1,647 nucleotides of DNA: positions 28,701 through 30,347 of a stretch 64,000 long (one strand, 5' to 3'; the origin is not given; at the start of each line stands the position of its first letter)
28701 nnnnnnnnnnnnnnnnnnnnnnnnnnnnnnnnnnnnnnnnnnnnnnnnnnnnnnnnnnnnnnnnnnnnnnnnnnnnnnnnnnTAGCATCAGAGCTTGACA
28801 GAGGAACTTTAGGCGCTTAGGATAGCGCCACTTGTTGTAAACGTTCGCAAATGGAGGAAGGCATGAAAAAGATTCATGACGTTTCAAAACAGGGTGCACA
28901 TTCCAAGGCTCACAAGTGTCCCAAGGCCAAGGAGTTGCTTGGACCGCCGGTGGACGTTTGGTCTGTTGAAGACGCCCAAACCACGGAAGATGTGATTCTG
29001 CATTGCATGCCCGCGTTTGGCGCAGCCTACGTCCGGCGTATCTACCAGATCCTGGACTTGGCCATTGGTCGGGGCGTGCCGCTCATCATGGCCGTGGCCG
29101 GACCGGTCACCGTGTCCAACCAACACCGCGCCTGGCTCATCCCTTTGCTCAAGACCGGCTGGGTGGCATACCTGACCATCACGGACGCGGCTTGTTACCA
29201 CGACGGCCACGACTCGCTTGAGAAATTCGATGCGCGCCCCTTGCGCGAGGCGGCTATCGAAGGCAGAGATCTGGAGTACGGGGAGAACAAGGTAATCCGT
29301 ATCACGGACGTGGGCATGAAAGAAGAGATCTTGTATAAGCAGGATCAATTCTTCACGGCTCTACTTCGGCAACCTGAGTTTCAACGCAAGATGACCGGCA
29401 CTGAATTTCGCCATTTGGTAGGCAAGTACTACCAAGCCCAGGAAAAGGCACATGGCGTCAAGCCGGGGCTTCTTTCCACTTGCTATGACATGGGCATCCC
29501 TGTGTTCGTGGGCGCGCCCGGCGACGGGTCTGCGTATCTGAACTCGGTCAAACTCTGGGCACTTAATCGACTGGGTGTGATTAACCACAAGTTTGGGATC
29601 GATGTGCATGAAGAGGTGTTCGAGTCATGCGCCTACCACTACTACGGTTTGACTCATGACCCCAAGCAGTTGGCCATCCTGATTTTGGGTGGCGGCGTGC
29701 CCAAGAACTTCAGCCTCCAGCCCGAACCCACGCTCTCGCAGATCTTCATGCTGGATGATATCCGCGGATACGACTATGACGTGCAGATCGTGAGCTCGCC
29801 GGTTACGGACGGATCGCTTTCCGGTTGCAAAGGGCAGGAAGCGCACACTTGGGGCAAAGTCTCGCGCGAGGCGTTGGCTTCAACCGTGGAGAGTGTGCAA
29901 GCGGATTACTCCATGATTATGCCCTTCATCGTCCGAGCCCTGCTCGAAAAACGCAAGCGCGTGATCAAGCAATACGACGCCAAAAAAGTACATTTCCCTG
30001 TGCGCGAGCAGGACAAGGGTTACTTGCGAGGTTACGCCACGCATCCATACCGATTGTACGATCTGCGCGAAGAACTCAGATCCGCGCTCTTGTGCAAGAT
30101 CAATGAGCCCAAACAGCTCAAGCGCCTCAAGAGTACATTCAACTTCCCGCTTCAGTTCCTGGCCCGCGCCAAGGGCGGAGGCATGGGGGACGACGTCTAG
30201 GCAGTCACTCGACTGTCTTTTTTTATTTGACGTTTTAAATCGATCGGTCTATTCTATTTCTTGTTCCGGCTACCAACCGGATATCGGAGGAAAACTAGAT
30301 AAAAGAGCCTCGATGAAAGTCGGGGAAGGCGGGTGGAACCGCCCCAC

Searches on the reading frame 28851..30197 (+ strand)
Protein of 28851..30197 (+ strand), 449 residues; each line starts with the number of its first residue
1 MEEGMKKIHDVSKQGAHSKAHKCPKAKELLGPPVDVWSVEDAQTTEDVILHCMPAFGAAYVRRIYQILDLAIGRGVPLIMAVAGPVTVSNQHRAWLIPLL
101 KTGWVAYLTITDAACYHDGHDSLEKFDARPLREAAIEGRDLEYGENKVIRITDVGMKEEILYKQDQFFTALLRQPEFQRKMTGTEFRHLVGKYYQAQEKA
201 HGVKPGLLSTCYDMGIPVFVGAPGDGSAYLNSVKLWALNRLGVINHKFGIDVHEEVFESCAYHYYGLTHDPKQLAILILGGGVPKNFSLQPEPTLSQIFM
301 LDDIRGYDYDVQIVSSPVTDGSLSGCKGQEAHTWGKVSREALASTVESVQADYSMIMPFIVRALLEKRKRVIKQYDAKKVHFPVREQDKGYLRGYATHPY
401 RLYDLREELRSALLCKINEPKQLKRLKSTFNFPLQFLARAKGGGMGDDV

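Call 48: search_protein_families(library=pfam, proteins=[window:28851-30197:+])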
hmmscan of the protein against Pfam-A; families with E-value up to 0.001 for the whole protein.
window:28851-30197:+ (449 aa): 1 family
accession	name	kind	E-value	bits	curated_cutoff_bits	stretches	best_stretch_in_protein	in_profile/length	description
PF01916.23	DS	-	2.2e-34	119.5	27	1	55-363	10-287/288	Deoxyhypusine synthase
